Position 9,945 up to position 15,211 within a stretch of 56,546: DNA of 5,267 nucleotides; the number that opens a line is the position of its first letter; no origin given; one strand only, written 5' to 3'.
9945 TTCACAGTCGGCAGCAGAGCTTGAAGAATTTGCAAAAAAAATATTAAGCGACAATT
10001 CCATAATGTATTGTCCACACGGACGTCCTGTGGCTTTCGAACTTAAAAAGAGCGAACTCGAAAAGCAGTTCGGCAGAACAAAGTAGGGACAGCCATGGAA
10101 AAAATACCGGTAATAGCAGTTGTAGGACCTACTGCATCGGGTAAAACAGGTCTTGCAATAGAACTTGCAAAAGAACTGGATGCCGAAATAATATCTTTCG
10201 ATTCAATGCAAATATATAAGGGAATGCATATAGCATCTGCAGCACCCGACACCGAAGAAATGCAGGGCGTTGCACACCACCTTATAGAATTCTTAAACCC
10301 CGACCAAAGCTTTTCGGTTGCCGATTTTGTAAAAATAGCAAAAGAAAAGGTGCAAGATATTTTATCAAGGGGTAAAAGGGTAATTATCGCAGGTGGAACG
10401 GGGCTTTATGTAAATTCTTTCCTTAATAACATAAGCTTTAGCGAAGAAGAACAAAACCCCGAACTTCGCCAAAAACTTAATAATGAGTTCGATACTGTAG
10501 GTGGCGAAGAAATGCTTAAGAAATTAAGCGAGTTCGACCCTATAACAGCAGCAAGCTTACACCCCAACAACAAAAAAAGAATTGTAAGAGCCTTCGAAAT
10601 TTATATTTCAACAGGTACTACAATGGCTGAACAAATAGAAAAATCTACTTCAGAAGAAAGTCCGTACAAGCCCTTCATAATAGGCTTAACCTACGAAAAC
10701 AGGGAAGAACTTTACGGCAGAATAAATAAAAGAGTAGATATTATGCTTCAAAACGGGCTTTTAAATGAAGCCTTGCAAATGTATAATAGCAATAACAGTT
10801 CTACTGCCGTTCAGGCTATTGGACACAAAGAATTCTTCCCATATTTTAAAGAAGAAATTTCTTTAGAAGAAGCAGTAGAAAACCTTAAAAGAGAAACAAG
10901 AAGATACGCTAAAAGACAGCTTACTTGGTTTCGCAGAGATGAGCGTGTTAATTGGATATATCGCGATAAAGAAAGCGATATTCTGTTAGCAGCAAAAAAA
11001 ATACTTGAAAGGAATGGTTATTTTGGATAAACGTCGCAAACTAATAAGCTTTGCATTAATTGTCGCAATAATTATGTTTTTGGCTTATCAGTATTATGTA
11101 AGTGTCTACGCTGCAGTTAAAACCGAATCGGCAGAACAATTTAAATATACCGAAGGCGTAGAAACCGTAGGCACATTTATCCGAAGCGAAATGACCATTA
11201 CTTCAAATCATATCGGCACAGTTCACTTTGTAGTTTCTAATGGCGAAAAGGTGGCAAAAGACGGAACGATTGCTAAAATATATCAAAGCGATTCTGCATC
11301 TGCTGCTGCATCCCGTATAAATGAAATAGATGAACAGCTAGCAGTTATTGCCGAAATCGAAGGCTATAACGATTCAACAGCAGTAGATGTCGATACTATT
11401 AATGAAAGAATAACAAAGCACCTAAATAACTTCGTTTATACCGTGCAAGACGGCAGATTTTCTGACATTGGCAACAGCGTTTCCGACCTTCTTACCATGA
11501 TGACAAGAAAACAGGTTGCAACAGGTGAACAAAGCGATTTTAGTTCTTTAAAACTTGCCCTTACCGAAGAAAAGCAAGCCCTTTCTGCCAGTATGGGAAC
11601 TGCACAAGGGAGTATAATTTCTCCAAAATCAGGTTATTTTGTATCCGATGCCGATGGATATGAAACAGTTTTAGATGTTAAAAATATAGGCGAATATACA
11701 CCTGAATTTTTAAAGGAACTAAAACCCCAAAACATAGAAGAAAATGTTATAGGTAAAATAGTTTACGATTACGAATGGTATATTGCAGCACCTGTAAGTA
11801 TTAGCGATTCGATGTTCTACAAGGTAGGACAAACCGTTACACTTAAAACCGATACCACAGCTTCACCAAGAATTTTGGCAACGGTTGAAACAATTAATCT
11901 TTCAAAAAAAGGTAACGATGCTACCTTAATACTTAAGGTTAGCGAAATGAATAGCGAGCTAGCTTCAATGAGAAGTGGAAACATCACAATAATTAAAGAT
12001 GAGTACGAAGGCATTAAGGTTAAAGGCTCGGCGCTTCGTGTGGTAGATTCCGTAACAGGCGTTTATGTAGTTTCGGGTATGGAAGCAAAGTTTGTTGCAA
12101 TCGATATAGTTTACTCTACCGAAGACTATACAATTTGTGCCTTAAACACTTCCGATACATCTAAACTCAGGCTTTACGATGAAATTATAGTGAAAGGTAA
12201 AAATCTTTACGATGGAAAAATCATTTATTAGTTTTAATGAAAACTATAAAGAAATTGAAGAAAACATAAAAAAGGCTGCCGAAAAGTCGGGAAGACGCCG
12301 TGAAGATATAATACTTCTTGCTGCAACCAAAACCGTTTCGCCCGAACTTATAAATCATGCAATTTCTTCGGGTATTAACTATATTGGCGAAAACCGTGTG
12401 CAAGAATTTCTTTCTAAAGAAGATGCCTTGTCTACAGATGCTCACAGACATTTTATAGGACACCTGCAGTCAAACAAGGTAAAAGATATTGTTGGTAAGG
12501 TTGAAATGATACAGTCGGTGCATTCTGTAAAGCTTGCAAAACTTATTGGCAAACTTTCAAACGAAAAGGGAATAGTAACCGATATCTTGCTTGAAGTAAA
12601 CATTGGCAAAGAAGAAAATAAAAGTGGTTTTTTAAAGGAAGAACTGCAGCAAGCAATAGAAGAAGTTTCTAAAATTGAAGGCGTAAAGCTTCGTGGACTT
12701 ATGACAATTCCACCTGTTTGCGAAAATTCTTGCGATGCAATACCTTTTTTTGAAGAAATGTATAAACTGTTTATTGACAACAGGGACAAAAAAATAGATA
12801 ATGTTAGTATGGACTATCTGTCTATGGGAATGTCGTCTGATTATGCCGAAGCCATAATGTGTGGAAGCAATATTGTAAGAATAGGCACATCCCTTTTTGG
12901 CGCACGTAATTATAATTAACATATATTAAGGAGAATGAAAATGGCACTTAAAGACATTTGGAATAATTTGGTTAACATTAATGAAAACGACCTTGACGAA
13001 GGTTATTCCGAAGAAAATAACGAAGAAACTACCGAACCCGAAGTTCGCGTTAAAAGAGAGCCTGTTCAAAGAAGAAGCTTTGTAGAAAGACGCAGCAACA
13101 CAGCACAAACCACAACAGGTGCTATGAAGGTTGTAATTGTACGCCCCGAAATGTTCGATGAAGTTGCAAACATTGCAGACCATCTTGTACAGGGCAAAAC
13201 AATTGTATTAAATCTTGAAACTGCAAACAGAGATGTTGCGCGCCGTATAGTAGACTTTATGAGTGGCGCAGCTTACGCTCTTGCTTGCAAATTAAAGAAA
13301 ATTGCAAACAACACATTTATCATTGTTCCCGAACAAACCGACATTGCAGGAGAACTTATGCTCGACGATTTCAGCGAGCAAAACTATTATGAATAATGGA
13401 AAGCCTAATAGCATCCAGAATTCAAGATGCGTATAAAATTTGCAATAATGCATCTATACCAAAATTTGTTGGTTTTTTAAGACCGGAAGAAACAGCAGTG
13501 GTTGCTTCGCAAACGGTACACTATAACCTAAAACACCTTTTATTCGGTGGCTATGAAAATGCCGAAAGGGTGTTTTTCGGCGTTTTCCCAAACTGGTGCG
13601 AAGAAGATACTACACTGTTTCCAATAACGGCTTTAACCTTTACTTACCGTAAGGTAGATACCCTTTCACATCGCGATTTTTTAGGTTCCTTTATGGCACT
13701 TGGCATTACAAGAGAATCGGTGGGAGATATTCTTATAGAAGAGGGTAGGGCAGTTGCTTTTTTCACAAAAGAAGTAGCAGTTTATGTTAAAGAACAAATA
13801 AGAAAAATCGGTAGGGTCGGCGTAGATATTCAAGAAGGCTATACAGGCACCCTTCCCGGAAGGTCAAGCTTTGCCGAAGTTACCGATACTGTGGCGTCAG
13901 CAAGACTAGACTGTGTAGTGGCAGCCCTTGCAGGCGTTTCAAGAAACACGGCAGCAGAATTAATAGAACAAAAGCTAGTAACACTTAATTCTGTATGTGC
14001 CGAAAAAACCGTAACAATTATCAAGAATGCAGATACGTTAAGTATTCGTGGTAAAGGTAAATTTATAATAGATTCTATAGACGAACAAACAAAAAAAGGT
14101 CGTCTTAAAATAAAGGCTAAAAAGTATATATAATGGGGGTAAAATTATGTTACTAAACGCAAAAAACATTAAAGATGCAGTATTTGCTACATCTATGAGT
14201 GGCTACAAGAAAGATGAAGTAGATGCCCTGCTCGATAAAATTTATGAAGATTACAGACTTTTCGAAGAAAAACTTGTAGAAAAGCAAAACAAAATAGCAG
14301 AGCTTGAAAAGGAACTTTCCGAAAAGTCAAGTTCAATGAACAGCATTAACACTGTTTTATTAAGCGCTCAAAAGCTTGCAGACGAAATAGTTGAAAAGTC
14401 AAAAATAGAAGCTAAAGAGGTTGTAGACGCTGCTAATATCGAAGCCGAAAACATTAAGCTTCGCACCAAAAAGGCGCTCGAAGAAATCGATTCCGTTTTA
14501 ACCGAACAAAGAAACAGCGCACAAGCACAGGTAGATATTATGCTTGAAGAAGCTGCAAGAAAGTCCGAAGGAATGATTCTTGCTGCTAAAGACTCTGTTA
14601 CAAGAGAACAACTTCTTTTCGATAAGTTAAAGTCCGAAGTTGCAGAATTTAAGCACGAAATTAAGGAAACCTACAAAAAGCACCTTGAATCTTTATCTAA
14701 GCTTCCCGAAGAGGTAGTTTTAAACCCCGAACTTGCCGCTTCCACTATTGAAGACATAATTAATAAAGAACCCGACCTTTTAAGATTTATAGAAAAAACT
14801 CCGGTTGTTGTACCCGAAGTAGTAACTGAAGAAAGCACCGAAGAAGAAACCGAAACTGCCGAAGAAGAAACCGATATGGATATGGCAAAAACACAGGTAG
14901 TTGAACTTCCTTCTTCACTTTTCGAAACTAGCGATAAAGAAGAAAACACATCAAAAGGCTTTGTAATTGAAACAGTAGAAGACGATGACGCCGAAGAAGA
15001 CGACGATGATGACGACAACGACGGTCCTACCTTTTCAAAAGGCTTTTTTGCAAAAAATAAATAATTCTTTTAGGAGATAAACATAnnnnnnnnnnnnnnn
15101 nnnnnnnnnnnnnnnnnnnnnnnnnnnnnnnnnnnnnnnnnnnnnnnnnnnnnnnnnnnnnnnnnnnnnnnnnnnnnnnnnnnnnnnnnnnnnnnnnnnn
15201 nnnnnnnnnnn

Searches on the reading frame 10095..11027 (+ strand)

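Call 53: search_protein_families(library=pfam, proteins=[window:10095-11027:+], max_evalue=0.001)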
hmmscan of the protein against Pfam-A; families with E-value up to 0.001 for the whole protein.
window:10095-11027:+ (311 aa): 3 families
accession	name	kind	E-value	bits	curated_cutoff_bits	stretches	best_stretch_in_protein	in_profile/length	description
PF01715.23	IPPT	-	1.2e-85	287.6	23.6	1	39-282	1-243/243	IPP transferase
PF01745.22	IPT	-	4.6e-11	43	20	1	6-111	3-108/233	Isopentenyl transferase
PF13671.12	AAA_33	-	8.9e-05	23.3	27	1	6-98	1-75/143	AAA domain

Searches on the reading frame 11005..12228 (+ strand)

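Call 53: search_protein_families(library=pfam, proteins=[window:11005-12228:+], max_evalue=0.001)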
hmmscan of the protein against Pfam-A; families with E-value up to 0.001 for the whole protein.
window:11005-12228:+ (408 aa): 1 family
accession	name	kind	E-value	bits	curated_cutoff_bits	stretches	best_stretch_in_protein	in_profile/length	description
PF12700.13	HlyD_2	-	1.1e-53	182.9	25.1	1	9-407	11-416/416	HlyD family secretion protein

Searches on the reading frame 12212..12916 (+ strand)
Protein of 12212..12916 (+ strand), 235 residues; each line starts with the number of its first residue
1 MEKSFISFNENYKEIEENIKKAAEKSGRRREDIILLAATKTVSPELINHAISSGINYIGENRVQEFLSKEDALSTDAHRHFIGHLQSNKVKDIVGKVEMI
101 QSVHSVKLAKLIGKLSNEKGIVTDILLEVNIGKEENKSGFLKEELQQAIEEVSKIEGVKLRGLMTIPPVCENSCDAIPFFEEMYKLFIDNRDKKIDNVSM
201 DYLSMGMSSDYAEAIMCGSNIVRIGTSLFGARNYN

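Call 53: search_protein_families(library=pfam, proteins=[window:12212-12916:+], max_evalue=0.001)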
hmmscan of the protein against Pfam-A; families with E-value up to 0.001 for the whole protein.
window:12212-12916:+ (235 aa): 1 family
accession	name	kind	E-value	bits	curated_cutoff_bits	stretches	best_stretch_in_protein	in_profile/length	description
PF01168.26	Ala_racemase_N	-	5.3e-18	66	24.1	1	13-232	4-219/220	Alanine racemase, N-terminal domain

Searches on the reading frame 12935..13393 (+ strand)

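Call 53: search_protein_families(library=pfam, proteins=[window:12935-13393:+], max_evalue=0.001)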
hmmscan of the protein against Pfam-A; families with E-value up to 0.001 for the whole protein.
window:12935-13393:+ (153 aa): 1 family
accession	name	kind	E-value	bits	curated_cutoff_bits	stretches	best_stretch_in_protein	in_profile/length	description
PF04472.17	SepF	-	3.3e-24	85.3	27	1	66-137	1-72/72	Cell division protein SepF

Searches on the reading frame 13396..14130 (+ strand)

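Call 53: search_protein_families(library=pfam, proteins=[window:13396-14130:+], max_evalue=0.001)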
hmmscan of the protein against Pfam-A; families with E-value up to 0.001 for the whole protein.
window:13396-14130:+ (245 aa): 2 families
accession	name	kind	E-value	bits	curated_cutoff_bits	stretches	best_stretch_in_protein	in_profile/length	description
PF17774.7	YlmH_RBD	-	9.8e-16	58.3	23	1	80-147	11-79/84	Putative RNA-binding domain in YlmH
PF01479.30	S4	-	0.00075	19.6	22.8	0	170-204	2-37/48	S4 domain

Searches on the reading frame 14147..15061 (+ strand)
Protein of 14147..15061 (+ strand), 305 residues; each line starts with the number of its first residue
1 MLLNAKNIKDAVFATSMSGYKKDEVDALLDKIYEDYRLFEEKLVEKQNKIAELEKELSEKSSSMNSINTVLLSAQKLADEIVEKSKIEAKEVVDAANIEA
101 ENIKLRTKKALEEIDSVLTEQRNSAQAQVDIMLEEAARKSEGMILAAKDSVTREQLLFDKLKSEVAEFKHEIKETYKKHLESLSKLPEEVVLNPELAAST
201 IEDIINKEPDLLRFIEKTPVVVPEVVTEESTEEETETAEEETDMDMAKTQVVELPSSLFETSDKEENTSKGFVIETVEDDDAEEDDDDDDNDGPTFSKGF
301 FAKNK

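Call 54: search_protein_families(library=pfam, proteins=[window:14147-15061:+], max_evalue=0.001)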
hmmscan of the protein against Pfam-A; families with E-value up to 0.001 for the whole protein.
window:14147-15061:+ (305 aa): 1 family
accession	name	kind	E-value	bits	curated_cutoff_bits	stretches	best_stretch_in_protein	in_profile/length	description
PF05103.18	DivIVA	-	4.6e-18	65.9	28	1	5-120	3-118/131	DivIVA protein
